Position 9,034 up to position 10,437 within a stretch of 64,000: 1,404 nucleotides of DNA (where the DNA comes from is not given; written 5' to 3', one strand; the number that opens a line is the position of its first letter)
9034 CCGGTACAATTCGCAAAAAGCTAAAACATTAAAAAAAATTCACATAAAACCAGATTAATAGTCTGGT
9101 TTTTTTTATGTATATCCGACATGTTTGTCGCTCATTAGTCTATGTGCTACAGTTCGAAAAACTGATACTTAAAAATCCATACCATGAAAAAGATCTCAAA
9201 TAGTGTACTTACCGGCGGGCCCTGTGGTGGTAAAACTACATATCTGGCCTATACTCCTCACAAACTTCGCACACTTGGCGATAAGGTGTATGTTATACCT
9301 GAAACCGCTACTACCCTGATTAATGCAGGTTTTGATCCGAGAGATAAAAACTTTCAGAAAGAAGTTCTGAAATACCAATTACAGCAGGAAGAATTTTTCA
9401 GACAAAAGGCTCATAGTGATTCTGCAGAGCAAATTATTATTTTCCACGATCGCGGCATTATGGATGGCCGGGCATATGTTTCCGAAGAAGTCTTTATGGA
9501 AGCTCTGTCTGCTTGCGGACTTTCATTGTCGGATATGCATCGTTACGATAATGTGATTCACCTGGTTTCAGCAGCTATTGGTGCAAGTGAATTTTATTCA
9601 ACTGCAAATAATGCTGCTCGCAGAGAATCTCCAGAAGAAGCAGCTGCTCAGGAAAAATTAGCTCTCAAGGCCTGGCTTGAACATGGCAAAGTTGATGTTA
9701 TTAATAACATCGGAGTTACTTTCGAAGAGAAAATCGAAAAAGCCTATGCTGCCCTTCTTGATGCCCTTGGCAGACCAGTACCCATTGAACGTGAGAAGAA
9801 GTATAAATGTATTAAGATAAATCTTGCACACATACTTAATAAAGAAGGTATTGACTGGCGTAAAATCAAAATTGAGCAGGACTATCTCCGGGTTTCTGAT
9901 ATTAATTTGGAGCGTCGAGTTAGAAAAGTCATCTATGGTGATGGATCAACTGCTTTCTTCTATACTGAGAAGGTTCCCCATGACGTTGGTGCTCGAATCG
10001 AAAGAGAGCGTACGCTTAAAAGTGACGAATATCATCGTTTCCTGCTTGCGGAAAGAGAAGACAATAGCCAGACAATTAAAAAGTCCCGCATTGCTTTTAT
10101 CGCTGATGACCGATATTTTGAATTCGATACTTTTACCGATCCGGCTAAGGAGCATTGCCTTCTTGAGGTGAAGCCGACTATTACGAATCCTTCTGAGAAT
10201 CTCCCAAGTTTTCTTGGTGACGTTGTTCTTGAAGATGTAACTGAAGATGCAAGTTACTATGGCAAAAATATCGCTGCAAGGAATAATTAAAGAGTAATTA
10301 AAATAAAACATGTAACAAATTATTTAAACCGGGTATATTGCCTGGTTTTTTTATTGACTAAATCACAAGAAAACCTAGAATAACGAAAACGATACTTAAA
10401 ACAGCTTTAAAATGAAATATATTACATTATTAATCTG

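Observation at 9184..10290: AAA_28 (NadR-like) P-loop ATPase fused to a CYTH triphosphate-tunnel domain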

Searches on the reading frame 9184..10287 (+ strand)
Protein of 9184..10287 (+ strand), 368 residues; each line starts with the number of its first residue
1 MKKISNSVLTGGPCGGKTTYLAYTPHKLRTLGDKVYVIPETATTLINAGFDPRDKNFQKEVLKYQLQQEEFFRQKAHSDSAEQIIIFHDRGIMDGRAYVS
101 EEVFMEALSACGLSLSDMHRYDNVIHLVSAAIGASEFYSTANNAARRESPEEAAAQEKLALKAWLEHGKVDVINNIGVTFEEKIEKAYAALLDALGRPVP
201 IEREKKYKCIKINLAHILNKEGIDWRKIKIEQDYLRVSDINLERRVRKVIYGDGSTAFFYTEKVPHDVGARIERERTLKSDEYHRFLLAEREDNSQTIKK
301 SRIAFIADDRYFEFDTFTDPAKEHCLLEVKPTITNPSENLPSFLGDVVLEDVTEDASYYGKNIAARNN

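Call 3: search_protein_families(library=pfam, proteins=[window:9184-10287:+], max_evalue=1)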
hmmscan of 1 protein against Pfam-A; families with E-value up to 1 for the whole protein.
window:9184-10287:+ (368 aa): 1 family
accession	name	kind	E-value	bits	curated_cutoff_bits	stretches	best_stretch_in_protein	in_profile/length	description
PF13521.12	AAA_28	-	3e-18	67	27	1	8-169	3-151/164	AAA domain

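Call 4: search_protein_families(library=ncbifam, proteins=[window:9184-10287:+], max_evalue=1)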
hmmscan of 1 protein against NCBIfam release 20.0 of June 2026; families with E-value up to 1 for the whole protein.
window:9184-10287:+ (368 aa): 0 families

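Call 5: search_solved_structures(query=window:9184-10287:+, max_evalue=1, show_alignments=3)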
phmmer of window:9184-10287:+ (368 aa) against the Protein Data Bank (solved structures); distinct sequences matched with E-value up to 1: 1.
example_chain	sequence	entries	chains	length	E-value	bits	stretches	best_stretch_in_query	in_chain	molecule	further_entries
3gwp_A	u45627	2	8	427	0.78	11.9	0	196-272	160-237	carbon-sulfur lyase involved in aluminum resistance | Aluminum resistance protein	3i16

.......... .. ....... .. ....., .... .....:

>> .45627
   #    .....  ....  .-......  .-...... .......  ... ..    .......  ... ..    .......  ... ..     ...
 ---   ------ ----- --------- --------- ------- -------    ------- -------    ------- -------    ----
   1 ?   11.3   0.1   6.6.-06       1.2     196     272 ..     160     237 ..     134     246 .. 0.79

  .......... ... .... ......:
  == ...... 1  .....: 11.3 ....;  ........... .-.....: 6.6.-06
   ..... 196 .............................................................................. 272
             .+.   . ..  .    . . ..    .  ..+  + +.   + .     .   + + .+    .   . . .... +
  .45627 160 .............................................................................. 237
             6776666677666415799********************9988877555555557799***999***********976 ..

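Call 6: find_homologous_proteins(query=window:9184-10287:+)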
Query window:9184-10287:+ (368 aa): 145 proteins with E <= 0.001 among 7595 candidates; the best 120 are listed.
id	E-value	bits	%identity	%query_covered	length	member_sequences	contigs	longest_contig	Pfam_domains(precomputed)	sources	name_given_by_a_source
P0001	2.5e-244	828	100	100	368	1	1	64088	PF13521.13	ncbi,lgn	-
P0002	2.3e-149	515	62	99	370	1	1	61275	PF13521.13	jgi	jgi:predicted ATPase/CYTH domain-containing protein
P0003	2.0e-61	226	40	98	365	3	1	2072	PF13521.13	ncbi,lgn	-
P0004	1.2e-60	224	38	99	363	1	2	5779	PF13521.13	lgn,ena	-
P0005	1.2e-59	220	40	97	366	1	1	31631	PF13521.13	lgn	-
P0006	5.2e-59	218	37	100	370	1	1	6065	PF13521.13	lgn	-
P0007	5.4e-59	218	37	98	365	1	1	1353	PF13521.13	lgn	-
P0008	2.7e-58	216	42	86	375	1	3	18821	PF13521.13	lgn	-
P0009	1.2e-57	214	39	97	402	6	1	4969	PF13521.13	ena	-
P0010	1.9e-57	213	40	98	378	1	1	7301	PF13521.13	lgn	-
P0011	4.3e-57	212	37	99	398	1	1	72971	PF13521.13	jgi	-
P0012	3.5e-56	209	38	98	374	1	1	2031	PF13521.13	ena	-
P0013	8.1e-56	208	36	99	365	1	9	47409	PF13521.13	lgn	-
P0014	1.7e-55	207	37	99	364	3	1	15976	PF13521.13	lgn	-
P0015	2.1e-54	203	38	99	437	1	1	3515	PF12844.14,PF01381.29,PF13521.13,PF13560.13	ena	-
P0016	3.5e-54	202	38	97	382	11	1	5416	PF13521.13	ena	-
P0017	3.5e-54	202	35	99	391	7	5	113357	PF13521.13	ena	-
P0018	5.1e-54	202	37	99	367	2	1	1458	PF01928.27,PF13521.13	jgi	-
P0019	9.0e-54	201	36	100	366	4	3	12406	PF13521.13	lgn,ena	-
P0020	1.4e-53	200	38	98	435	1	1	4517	PF12844.14,PF01928.27,PF01381.29,PF13521.13,PF13560.13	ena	-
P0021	1.7e-53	200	37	98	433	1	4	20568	PF12844.14,PF01381.29,PF13521.13,PF15731.12,PF13560.13,PF13443.13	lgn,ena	-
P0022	3.2e-53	199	36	99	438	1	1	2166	PF12844.14,PF01381.29,PF13521.13,PF13560.13,PF13443.13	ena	-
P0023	4.0e-53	199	37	98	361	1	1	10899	PF01928.27,PF13521.13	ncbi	-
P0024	4.0e-53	199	35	99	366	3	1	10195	PF13521.13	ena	-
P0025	4.6e-53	199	37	97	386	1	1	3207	PF13521.13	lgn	-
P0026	5.0e-53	198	36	98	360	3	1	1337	PF01928.27,PF13521.13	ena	-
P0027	5.6e-53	198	37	98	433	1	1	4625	PF12844.14,PF01928.27,PF01381.29,PF13521.13,PF15731.12,PF13560.13,PF13443.13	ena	-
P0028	7.4e-53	198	37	98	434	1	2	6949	PF12844.14,PF01928.27,PF01381.29,PF13521.13,PF15731.12,PF13560.13,PF13443.13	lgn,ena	-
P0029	7.5e-53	198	37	95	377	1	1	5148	PF01928.27,PF13521.13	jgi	jgi:CYTH domain-containing protein/predicted ATPase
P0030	9.7e-53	198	36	98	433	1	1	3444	PF12844.14,PF01928.27,PF01381.29,PF13521.13,PF15731.12,PF13560.13,PF13443.13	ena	-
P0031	1.0e-52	197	38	97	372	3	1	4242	PF13521.13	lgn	-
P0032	1.3e-52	197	36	98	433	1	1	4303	PF12844.14,PF01381.29,PF13521.13,PF15731.12,PF13560.13,PF13443.13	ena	-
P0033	1.7e-52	197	37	99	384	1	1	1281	PF13521.13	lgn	-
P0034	2.1e-52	196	37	98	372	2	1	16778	PF13521.13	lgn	-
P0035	2.4e-52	196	37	98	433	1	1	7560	PF12844.14,PF01928.27,PF01381.29,PF13521.13,PF15731.12,PF13560.13,PF13443.13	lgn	-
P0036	2.4e-52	196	36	97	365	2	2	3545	PF13521.13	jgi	-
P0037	2.5e-52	196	38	98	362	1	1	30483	PF01928.27,PF13521.13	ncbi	-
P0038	2.7e-52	196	36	98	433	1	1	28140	PF12844.14,PF01928.27,PF01381.29,PF13521.13,PF15731.12,PF13560.13,PF13443.13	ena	-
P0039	3.1e-52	196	36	98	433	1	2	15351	PF12844.14,PF01928.27,PF01381.29,PF13521.13,PF15731.12,PF13560.13,PF13443.13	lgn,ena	-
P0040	5.5e-52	195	36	98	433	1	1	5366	PF12844.14,PF01381.29,PF13521.13,PF15731.12,PF13560.13,PF13443.13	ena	-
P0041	6.4e-52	195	38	99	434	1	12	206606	PF12844.14,PF01381.29,PF13521.13,PF15731.12,PF13560.13,PF13443.13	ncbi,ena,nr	ncbi:MAG: AAA family ATPase [Clostridia bacterium]|nr:AAA family ATPase [Clostridia bacterium]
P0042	1.4e-51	194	37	99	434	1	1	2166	PF13412.13,PF12844.14,PF01381.29,PF13521.13,PF15731.12,PF13560.13,PF13443.13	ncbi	-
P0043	1.5e-51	194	36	97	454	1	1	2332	PF13521.13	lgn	-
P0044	1.7e-51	193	38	99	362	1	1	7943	PF13521.13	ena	-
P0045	6.7e-51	191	38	99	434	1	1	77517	PF12844.14,PF01381.29,PF13521.13,PF13560.13,PF13443.13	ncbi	-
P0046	7.3e-51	191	37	91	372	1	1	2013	PF13521.13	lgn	-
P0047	2.1e-50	190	38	97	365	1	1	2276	PF13521.13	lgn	-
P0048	3.5e-50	189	34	99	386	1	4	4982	PF13521.13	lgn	-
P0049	3.7e-50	189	34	99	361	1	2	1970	PF01928.27,PF13521.13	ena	-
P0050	3.7e-50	189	36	98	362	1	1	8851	PF01928.27,PF02223.24,PF13521.13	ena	-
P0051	3.8e-50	189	35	98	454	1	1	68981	PF12844.14,PF01928.27,PF01381.29,PF13521.13,PF15731.12,PF13560.13,PF13443.13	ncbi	-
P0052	4.2e-50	189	34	99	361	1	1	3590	PF01928.27,PF13521.13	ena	-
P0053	5.0e-50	189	35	99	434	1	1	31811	PF12844.14,PF01928.27,PF01381.29,PF13521.13,PF15731.12,PF13560.13,PF13443.13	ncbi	-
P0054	5.2e-50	189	34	99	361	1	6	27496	PF01928.27,PF13521.13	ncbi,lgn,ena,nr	ncbi:MAG: AAA family ATPase [Clostridia bacterium]|nr:AAA family ATPase [Clostridia bacterium]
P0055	6.3e-50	188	35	100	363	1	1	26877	PF01928.27,PF13521.13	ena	-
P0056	6.4e-50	188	36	98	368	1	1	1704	PF01928.27,PF13521.13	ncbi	-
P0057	7.1e-50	188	36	99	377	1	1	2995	PF01928.27,PF13521.13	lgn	-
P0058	1.9e-49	187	36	97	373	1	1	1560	PF13521.13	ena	-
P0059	1.9e-49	187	35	98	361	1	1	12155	PF01928.27,PF13521.13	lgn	-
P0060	2.4e-49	186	35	97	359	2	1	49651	PF01928.27,PF13521.13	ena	-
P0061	3.1e-49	186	37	97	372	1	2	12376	PF13521.13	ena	-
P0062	6.8e-49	185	35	98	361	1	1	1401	PF13521.13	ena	-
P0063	9.1e-49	184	34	98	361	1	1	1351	PF01928.27,PF13521.13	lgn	-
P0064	1.3e-48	184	35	91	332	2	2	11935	PF01928.27,PF13521.13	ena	-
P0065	1.3e-48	184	36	97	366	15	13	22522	PF13521.13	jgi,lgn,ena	jgi:Uncharacterized protein conserved in bacteria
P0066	1.5e-48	184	34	99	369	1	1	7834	PF01928.27,PF13521.13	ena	-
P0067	1.8e-48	183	36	99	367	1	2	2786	PF13521.13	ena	-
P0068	2.0e-48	183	38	97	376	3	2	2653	PF13521.13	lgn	-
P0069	2.2e-48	183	37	99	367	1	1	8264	PF13521.13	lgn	-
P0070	2.6e-48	183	35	99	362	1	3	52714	PF01928.27,PF13521.13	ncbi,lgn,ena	-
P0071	2.9e-48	183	34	98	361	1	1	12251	PF01928.27,PF13521.13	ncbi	-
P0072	3.2e-48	183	36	98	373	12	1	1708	PF01928.27,PF13521.13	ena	-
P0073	4.1e-48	182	37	100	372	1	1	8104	PF13521.13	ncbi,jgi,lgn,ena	jgi:CYTH domain-containing protein/predicted ATPase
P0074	4.5e-48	182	36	99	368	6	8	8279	PF13521.13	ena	-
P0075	2.1e-47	180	37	97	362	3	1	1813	PF01928.27,PF13521.13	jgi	-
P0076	2.2e-47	180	36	99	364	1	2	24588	PF01928.27,PF13521.13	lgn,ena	-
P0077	2.4e-47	180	36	98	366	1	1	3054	PF13521.13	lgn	-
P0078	2.8e-47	180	34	98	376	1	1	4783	PF13521.13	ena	-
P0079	3.5e-47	179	36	86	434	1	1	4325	PF12844.14,PF01928.27,PF01381.29,PF13521.13,PF13560.13,PF13443.13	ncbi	-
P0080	7.2e-47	178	35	99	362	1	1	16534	PF01928.27,PF13521.13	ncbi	-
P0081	8.1e-47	178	33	100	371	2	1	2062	PF13521.13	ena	-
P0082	8.2e-47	178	38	98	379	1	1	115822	PF13521.13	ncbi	-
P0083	1.5e-46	177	34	99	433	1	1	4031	PF12844.14,PF01381.29,PF13521.13,PF15731.12,PF13560.13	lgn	-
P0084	7.0e-46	175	39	84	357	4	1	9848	PF13521.13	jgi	jgi:CYTH domain-containing protein/thymidylate kinase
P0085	7.4e-46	175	35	99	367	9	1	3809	PF13521.13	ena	-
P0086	1.0e-45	174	37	97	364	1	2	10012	PF13521.13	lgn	-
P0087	2.5e-45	173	36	97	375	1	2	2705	PF13521.13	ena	-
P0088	3.2e-45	173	34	98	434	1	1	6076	PF12844.14,PF01928.27,PF01381.29,PF13521.13,PF13560.13,PF13443.13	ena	-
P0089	3.5e-45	173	34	98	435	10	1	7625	PF12844.14,PF01381.29,PF13521.13,PF13560.13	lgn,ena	-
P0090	2.1e-44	170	34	100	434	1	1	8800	PF12844.14,PF01928.27,PF01381.29,PF13521.13,PF15731.12,PF13560.13,PF13443.13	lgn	-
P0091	3.3e-44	169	35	99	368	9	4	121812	PF13521.13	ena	-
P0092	5.7e-44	169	36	97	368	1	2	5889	PF13521.13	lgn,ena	-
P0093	8.7e-44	168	35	99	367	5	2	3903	PF13521.13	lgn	-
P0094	1.3e-43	167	35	99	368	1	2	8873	PF13521.13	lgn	-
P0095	1.3e-43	167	35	96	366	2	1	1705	PF13521.13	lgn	-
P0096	3.0e-43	166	34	98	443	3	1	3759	PF12844.14,PF01928.27,PF01381.29,PF13521.13,PF13560.13,PF13443.13,PF25199.2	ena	-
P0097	6.4e-43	165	33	98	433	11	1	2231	PF12844.14,PF02223.24,PF01381.29,PF13521.13,PF08433.17,PF13560.13,PF13443.13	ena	-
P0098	1.0e-42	165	32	100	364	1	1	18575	PF01928.27,PF13521.13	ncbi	-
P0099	1.1e-42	164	34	97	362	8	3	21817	PF13521.13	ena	-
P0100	1.7e-42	164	34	99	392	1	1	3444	PF01928.27,PF13521.13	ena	-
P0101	2.2e-42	163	34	97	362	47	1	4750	PF13521.13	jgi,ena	-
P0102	5.2e-42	162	35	97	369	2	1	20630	PF13521.13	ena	-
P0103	2.2e-41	160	33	97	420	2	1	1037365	PF13521.13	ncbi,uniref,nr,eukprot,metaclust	ncbi:uncharacterized protein SPPG_05389 [Spizellomyces punctatus DAOM BR117]|uniref:NadR/Ttd14 AAA d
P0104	1.5e-40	157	33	99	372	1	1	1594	PF01928.27,PF13521.13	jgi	-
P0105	1.9e-40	157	31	99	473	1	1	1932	PF13521.13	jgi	-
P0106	2.0e-39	154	33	100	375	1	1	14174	PF13521.13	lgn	-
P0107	2.4e-39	153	33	98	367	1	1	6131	PF13521.13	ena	-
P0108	1.5e-38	151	31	98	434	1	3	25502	PF12844.14,PF01381.29,PF13521.13,PF08433.17,PF13560.13,PF13443.13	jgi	-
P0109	1.5e-38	151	32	98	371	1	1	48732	PF13521.13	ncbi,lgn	-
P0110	1.6e-38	151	31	99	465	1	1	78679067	PF13521.13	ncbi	ncbi:TRPL translocation defect 14 isoform 2-T2 [Cochliomyia hominivorax]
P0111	4.4e-38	149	31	99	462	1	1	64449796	PF13521.13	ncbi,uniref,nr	ncbi:TRPL translocation defect protein 14 isoform X2 [Lucilia cuprina]|uniref:TRPL translocation def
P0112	6.5e-38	149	32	99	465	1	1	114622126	PF13521.13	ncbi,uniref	ncbi:TRPL translocation defect protein 14 isoform X2 [Calliphora vicina]|uniref:TRPL translocation d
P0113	1.2e-37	148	34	99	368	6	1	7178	PF13521.13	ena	-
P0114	1.4e-37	148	30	99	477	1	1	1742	PF13521.13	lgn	-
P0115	6.0e-37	146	30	99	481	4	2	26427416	PF13521.13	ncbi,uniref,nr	ncbi:uncharacterized protein Dana_GF12764, isoform B [Drosophila ananassae]|uniref:Uncharacterized p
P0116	6.8e-37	145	30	99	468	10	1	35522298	PF13521.13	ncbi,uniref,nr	ncbi:TRPL translocation defect protein 14 isoform X2 [Glossina fuscipes]|uniref:TRPL translocation d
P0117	2.8e-35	140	44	51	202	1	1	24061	PF13521.13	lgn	-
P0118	3.6e-35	140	34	86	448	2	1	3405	PF13521.13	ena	-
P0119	6.8e-34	136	39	54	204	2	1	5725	PF13521.13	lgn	-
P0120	8.5e-34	135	33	98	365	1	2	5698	PF13521.13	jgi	jgi:predicted ATPase/CYTH domain-containing protein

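Call 10: search_protein_families(library=pfam, alignment_id=A1, max_evalue=0.01)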
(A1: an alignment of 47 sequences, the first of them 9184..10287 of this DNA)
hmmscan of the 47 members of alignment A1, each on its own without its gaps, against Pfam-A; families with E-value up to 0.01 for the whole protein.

A. member 1, window:9184-10287:+ (368 aa): 1 family
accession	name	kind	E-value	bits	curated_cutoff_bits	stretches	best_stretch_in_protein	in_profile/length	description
PF13521.12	AAA_28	-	3e-18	67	27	1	8-169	3-151/164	AAA domain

B. families by the number of members that match (of 47 scanned): 25 families
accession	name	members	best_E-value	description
PF13521.12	AAA_28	47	5.4e-28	AAA domain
PF08433.16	KTI12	25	3.7e-06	Chromatin associated protein KTI12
PF01928.26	CYTH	23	9.9e-10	CYTH domain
PF25199.1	nSTAND_NTPase5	18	0.00014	Novel STAND NTPase 5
PF02223.23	Thymidylate_kin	10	5.1e-06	Thymidylate kinase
PF03308.22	MeaB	5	0.00025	Methylmalonyl Co-A mutase-associated GTPase MeaB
PF01381.28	HTH_3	4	4.5e-17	Helix-turn-helix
PF13560.12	HTH_31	4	1.9e-11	Helix-turn-helix domain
PF12844.13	HTH_19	4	1.5e-09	Helix-turn-helix domain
PF13443.12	HTH_26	4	4e-07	Cro/C1-type HTH DNA-binding domain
PF15731.11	MqsA_antitoxin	4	1.6e-06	Antitoxin component of bacterial toxin-antitoxin system, MqsA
PF13238.12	AAA_18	4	0.00023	AAA domain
PF10236.15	DAP3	4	0.00079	Mitochondrial ribosomal death-associated protein 3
PF03266.21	NTPase_1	4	0.00092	NTPase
PF13604.12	AAA_30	4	0.001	AAA domain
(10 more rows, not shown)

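Call 11: search_solved_structures(query=A1, max_evalue=1, show_alignments=4)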
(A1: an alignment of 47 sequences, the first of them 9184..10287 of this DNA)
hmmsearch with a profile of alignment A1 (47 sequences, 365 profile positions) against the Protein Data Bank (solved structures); distinct sequences matched with E-value up to 1: 30.
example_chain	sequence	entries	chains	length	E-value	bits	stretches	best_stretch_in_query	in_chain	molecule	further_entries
3typ_A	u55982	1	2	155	4.9e-18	68.5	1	205-362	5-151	Uncharacterized protein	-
2fbl_A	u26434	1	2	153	5.3e-18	68.4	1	205-362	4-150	hypothetical protein NE1496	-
2gks_A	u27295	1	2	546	0.016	17.5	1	7-38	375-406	Bifunctional SAT/APS kinase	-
4e5u_A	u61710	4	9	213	0.017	17.4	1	11-102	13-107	Thymidylate kinase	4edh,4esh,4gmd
3uwo_A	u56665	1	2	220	0.018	17.3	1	11-102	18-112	Thymidylate kinase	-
3uxm_A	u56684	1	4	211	0.018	17.3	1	11-102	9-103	Thymidylate kinase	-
3uwk_A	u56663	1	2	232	0.021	17.1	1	11-102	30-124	Thymidylate kinase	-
2dc4_A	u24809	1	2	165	0.021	17.1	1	205-333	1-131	165aa long hypothetical protein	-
6ln3_A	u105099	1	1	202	0.021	17.1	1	5-74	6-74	Adenylate kinase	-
2yvu_A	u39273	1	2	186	0.024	16.9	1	7-51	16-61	Probable adenylyl-sulfate kinase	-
3e1s_A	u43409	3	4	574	0.052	15.8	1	7-37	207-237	Exodeoxyribonuclease V, subunit RecD | Exodeoxyribonuclease V, subunit RecD, putative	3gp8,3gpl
2pbr_A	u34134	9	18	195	0.058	15.6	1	15-103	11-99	Thymidylate kinase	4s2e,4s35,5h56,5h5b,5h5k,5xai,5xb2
5xbh_A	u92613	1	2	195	0.064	15.5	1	15-103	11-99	Thymidylate kinase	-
3ld9_A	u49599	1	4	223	0.079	15.2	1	15-102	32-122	Thymidylate kinase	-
1nks_A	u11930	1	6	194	0.087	15.1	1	8-78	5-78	ADENYLATE KINASE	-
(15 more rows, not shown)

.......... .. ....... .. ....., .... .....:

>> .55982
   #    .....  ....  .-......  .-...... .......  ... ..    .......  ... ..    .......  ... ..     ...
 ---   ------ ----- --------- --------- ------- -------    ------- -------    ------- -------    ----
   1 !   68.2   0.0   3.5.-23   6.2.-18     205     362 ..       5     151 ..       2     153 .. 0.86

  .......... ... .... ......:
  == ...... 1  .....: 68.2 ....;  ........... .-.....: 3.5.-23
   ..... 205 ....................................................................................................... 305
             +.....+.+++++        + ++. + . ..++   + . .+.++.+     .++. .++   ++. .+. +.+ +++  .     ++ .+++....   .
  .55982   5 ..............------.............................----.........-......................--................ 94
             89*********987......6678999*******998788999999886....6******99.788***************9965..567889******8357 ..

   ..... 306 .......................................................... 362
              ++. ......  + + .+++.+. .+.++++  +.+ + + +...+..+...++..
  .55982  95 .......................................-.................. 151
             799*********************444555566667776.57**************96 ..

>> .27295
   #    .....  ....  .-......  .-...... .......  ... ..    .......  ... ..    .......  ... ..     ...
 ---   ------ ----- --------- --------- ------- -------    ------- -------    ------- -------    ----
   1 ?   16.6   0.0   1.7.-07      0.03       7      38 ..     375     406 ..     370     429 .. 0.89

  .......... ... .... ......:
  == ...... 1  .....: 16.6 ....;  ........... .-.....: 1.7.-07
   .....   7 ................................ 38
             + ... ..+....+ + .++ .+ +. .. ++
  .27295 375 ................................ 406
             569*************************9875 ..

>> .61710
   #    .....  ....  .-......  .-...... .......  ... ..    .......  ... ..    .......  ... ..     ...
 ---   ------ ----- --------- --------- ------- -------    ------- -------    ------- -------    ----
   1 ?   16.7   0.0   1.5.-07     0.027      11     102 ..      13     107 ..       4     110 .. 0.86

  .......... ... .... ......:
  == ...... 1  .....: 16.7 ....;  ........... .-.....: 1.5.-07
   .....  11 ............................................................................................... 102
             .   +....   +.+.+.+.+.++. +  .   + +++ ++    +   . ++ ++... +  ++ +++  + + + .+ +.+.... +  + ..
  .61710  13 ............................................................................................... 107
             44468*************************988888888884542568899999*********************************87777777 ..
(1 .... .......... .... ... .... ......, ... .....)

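Call 22: find_encoding_contigs(protein=P0001, flank=6000, max_places=3)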
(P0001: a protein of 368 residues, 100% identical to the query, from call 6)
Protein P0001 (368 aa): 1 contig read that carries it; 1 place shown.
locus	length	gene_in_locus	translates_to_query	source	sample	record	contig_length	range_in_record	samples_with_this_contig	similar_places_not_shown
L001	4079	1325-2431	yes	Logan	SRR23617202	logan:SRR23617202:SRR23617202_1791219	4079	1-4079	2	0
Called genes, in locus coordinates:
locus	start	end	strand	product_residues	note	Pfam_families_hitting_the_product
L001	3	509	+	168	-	?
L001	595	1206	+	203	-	-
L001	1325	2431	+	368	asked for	PF13521:AAA_28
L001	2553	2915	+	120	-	-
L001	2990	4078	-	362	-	?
